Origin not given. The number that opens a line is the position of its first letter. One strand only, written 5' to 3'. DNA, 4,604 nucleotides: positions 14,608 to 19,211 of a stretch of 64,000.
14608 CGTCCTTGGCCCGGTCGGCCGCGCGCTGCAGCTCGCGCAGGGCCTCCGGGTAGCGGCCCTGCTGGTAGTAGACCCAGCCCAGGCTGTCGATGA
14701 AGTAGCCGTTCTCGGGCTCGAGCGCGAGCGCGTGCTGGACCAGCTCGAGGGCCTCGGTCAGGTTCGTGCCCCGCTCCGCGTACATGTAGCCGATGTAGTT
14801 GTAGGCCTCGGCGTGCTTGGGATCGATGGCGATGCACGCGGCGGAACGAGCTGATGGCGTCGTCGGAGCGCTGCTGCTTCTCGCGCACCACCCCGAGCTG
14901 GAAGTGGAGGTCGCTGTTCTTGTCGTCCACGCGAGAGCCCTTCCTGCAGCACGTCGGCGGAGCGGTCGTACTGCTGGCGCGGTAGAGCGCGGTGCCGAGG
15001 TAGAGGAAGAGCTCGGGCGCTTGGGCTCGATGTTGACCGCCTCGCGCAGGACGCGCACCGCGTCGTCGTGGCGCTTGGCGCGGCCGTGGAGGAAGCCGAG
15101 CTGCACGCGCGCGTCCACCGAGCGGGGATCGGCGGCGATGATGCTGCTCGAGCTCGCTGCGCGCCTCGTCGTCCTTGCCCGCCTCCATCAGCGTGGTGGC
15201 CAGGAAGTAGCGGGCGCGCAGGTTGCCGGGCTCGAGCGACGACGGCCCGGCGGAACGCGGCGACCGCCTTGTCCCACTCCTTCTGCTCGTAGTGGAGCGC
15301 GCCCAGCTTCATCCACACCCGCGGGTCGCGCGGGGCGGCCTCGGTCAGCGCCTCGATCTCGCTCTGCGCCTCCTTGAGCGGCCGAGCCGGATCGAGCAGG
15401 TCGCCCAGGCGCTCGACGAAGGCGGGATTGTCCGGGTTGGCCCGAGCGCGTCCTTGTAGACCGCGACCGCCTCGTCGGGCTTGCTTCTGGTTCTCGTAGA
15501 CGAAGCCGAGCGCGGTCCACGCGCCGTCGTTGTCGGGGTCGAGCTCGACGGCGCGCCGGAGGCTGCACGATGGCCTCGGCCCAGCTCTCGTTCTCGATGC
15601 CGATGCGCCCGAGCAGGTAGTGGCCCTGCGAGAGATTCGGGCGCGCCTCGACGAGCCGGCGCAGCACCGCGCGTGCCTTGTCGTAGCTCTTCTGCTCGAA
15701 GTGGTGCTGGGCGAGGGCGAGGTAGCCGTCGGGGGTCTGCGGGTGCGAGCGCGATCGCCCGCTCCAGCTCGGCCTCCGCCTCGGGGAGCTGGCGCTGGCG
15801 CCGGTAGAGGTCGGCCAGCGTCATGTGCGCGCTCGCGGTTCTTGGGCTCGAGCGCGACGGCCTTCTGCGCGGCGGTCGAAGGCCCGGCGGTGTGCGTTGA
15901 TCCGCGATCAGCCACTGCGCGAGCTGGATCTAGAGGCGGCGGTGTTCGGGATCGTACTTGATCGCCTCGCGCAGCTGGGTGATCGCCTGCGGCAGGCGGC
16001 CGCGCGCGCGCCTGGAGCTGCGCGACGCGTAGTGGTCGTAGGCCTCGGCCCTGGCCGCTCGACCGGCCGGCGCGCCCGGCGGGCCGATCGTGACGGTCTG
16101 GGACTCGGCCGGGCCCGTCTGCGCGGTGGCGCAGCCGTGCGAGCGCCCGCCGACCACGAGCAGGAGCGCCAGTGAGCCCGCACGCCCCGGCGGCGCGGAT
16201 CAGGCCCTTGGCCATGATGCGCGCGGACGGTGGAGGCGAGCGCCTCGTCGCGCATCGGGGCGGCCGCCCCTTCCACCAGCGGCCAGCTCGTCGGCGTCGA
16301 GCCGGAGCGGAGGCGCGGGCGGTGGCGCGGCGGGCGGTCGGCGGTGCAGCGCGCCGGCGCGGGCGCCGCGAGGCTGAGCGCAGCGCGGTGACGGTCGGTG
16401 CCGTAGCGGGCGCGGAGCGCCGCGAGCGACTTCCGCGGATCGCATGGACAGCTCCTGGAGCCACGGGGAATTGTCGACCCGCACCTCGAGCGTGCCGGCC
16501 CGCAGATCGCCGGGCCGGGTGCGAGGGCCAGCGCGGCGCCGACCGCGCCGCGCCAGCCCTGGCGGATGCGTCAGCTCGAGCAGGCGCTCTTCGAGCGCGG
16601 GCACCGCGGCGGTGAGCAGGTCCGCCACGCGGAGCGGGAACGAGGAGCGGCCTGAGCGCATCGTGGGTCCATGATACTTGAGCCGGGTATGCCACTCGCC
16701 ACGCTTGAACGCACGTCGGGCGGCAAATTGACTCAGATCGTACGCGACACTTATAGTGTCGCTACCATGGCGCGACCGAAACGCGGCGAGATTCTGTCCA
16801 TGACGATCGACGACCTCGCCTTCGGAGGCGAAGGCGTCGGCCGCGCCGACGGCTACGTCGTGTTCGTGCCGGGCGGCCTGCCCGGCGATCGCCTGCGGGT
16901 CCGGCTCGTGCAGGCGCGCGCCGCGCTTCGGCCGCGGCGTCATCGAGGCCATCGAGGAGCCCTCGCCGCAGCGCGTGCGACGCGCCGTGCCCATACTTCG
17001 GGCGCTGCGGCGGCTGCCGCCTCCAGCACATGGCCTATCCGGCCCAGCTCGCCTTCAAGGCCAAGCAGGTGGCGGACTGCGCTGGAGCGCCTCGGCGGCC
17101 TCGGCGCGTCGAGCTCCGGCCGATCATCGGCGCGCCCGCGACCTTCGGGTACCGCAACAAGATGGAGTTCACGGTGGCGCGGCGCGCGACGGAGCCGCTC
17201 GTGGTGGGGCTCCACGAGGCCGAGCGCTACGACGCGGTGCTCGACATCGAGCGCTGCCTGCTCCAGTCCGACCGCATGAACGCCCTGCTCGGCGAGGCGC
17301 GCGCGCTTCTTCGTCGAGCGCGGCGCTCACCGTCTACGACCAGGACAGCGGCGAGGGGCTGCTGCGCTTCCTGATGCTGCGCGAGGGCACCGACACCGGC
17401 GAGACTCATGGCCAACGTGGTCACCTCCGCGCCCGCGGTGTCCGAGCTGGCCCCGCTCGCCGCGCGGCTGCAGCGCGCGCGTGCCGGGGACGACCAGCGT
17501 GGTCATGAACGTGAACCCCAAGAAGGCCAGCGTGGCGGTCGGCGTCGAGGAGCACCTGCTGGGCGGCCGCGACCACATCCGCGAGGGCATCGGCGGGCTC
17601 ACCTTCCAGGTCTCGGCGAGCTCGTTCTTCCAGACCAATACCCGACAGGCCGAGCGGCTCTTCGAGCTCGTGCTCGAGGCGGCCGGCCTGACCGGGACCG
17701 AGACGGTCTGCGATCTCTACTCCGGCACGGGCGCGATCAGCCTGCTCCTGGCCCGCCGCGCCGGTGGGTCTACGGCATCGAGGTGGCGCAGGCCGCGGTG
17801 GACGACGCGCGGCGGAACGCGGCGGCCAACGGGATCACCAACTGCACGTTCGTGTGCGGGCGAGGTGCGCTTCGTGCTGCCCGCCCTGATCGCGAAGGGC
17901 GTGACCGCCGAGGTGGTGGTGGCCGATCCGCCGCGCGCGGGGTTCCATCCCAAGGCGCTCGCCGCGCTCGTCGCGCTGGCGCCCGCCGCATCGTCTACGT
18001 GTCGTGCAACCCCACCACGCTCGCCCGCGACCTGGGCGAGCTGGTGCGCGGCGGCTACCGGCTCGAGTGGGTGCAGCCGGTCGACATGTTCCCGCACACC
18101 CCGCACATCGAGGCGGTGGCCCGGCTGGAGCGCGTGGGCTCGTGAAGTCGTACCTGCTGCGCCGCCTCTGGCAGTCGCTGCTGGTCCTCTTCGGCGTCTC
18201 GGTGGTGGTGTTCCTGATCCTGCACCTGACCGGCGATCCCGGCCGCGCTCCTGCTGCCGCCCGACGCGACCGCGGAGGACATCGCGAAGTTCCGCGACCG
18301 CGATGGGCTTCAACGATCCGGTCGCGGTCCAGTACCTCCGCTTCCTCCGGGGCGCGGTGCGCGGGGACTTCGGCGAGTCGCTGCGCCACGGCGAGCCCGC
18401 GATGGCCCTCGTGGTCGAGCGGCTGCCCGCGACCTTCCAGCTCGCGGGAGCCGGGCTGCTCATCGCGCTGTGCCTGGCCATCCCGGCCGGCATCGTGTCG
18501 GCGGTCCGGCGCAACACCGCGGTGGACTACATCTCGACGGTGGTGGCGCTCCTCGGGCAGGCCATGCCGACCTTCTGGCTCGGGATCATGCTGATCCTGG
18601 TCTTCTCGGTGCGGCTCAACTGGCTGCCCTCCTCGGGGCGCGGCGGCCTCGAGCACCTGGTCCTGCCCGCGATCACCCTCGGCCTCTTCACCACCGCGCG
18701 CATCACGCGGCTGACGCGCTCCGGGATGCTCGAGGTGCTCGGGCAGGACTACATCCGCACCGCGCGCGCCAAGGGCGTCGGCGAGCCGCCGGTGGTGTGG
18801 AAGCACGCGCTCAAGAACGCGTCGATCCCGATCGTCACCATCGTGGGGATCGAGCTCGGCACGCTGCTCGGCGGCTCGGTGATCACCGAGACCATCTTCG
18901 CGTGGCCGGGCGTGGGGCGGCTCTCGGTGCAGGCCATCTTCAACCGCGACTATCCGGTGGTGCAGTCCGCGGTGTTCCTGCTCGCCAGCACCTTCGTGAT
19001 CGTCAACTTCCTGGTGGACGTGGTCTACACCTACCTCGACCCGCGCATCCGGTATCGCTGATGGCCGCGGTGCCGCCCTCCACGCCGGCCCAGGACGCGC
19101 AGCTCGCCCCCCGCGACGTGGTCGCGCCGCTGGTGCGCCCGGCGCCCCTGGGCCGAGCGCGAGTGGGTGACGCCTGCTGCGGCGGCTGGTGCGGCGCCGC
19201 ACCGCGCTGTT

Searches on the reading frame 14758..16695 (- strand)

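Call 92: search_protein_families(library=pfam, proteins=[window:14758-16695:-], max_evalue=0.001)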
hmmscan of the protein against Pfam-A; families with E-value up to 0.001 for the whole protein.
window:14758-16695:- (645 aa): 7 families
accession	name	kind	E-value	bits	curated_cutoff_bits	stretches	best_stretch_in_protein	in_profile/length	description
PF13431.12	TPR_17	-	2.2e-08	34.1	24.4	1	380-406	3-29/34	Tetratricopeptide repeat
PF13414.12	TPR_11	-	9.8e-08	32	26.8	1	379-403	17-41/42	TPR repeat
PF14559.12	TPR_19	-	1.6e-07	32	25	0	441-487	8-54/68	Tetratricopeptide repeat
PF00515.34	TPR_1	-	9.1e-07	28.9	27.8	1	459-485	2-28/34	Tetratricopeptide repeat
PF13432.12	TPR_16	-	1.1e-06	29.3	32.7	1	441-489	14-62/65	Tetratricopeptide repeat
PF07719.23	TPR_2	-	1.2e-06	28.6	27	1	458-485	1-28/34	Tetratricopeptide repeat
PF23914.1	TPR_CcmH_CycH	-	0.0001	22.6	42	1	378-483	38-146/158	Cytochrome c-type biogenesis protein H TPR domain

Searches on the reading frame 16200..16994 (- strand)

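Call 92: search_protein_families(library=pfam, proteins=[window:16200-16994:-], max_evalue=0.001)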
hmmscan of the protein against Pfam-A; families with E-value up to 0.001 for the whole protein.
window:16200-16994:- (264 aa): 1 family
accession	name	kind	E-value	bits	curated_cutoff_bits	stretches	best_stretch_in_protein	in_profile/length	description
PF05258.17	DciA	-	1.3e-05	25.7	24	1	157-189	39-71/89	Dna[CI] antecedent, DciA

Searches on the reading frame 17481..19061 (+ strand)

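Call 92: search_protein_families(library=pfam, proteins=[window:17481-19061:+], max_evalue=0.001)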
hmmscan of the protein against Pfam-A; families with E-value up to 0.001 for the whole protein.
window:17481-19061:+ (526 aa): 1 family
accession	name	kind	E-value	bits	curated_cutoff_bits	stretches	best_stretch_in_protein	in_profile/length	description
PF00528.27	BPD_transp_1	-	2.3e-47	161.5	26.4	1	333-524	1-183/184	Binding-protein-dependent transport system inner membrane component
